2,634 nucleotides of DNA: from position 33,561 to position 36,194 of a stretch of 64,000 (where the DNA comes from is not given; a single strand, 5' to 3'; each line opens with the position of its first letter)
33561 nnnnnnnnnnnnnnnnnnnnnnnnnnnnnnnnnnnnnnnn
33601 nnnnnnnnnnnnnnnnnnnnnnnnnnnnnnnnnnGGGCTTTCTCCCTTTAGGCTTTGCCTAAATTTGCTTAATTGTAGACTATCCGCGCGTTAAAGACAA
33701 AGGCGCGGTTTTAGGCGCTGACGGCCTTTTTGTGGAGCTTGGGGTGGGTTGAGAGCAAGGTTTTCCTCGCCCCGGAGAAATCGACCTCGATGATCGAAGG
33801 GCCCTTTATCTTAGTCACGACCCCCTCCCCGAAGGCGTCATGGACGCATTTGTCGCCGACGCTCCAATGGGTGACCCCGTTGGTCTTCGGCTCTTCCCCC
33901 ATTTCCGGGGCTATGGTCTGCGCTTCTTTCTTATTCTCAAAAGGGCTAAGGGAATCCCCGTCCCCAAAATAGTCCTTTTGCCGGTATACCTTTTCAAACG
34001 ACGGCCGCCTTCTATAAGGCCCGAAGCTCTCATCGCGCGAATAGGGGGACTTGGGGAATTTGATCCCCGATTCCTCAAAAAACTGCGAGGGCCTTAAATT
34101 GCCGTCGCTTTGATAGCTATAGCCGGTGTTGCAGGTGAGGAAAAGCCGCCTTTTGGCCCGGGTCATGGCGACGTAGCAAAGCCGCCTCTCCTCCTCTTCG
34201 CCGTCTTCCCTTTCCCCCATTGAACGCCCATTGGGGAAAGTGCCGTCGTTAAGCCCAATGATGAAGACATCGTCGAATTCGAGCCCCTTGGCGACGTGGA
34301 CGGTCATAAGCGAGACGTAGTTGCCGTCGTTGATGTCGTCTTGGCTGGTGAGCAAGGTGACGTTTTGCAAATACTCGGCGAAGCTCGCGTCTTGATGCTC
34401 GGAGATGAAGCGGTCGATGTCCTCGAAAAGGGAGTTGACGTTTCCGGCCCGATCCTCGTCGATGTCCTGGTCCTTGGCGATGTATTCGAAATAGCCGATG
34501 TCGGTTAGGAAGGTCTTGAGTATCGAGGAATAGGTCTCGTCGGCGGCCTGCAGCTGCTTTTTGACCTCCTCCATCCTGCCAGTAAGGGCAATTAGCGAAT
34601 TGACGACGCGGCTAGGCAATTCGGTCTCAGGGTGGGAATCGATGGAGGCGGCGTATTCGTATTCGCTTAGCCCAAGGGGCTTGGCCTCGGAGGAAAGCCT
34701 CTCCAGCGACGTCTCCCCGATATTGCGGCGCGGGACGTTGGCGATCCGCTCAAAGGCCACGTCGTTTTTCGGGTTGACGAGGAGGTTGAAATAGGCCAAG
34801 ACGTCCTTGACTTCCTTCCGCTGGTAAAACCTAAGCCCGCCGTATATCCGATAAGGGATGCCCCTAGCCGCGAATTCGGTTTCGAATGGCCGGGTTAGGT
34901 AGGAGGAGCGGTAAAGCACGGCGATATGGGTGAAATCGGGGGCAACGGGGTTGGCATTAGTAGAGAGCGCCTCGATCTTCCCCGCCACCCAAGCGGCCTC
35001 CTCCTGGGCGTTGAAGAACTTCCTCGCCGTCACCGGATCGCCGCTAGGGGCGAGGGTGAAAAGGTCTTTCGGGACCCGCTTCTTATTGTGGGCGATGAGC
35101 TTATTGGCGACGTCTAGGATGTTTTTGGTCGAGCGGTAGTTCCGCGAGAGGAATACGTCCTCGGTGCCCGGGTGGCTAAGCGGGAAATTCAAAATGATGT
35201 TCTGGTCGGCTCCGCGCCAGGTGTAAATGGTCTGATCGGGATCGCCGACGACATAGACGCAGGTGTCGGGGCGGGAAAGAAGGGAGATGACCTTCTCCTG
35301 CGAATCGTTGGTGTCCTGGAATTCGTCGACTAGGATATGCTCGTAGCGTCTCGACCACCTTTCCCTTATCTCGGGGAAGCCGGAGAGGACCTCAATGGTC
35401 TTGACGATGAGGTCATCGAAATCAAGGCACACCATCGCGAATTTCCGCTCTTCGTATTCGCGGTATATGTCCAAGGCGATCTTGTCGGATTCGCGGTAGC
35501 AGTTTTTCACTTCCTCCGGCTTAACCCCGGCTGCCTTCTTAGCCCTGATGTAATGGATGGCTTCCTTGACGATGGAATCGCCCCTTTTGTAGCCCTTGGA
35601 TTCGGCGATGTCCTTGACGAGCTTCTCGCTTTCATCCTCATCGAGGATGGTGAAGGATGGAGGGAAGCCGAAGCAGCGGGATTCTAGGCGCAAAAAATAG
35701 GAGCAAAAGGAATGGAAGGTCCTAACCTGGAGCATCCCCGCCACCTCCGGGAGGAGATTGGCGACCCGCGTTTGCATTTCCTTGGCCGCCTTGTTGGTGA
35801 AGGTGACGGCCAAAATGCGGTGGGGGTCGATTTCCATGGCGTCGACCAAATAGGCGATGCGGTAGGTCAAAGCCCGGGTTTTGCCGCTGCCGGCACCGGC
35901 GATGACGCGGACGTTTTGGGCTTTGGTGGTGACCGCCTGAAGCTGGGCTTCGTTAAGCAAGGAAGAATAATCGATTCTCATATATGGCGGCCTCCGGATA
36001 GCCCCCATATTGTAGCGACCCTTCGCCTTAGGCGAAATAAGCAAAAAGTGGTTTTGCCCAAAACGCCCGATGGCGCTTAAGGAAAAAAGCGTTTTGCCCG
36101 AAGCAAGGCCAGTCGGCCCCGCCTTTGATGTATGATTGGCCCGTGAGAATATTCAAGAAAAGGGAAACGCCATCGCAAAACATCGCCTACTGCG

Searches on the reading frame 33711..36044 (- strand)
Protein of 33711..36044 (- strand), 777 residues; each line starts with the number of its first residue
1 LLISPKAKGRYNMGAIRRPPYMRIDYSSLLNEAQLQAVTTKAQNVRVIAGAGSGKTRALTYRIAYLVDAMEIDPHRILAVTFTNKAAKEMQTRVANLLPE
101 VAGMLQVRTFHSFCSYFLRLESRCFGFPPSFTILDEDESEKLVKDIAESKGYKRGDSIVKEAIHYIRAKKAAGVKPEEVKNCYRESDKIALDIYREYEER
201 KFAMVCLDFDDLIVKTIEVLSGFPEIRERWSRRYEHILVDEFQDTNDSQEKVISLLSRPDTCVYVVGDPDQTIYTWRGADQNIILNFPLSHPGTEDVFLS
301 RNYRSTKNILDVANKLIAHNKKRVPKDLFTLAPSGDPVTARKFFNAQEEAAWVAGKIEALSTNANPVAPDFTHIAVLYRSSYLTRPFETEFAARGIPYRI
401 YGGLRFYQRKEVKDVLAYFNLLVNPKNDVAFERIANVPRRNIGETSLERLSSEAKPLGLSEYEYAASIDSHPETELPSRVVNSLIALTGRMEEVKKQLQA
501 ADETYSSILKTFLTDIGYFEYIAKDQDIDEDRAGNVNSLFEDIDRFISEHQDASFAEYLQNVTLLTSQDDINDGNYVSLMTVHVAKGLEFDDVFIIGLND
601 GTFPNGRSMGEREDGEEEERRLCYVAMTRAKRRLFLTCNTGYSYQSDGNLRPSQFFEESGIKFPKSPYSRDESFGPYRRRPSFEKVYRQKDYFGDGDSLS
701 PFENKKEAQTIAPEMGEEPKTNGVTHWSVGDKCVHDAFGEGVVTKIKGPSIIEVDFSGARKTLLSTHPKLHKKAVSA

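Call 82: search_protein_families(library=ncbifam, proteins=[window:33711-36044:-], max_evalue=1e-10)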
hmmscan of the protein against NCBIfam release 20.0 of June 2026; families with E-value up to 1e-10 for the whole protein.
window:33711-36044:- (777 aa): 15 families
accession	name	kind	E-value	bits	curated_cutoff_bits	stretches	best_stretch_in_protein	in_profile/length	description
TIGR01073.1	pcrA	equivalog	1.2e-184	615.6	911.2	1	29-750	4-700/725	DNA helicase PcrA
NF008743.0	PRK11773.1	equivalog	6.1e-156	520.7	965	1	30-658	10-635/720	DNA helicase II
TIGR01075.1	uvrD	equivalog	9.5e-152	506.8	1144.45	1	30-658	5-630/715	DNA helicase II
TIGR01074.1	rep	equivalog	4e-148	494.6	951.45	1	30-658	2-632/668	DNA helicase Rep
NF008172.0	PRK10919.1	equivalog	1.5e-108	363.8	1168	1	30-655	3-629/673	DNA helicase Rep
TIGR02785.1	addA_Gpos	equivalog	3.5e-54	184.2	707.65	3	176-317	327-480/1234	helicase-exonuclease AddAB subunit AddA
NF008276.0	PRK11054.1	equivalog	2.2e-49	168.6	543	2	27-119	194-284/684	DNA helicase IV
TIGR00609.1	recB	equivalog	3.8e-36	124.6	696.05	1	188-322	324-460/1175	exodeoxyribonuclease V subunit beta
TIGR02784.1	addA_alphas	equivalog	1.7e-35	122.7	860.75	1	188-321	342-497/1138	double-strand break repair helicase AddA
NF010485.0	PRK13909.1-2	equivalog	1.7e-32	112.6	650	2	45-100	6-60/909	RecB-like helicase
NF010487.0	PRK13909.1-4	equivalog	1.2e-26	93.3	759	0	206-320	297-423/924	RecB-like helicase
NF041464.1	HelD_BACSU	equivalog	5e-16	57.8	419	0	234-325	547-638/779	RNA polymerase recycling motor HelD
NF008128.0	PRK10876.1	equivalog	3.5e-12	44.8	1697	1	198-321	340-465/1181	exodeoxyribonuclease V subunit beta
NF010486.0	PRK13909.1-3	equivalog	1.3e-11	43.3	1109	0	48-97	11-59/921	RecB-like helicase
NF010484.0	PRK13909.1-1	equivalog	6.2e-11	40.8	1074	0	39-98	2-60/945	RecB-like helicase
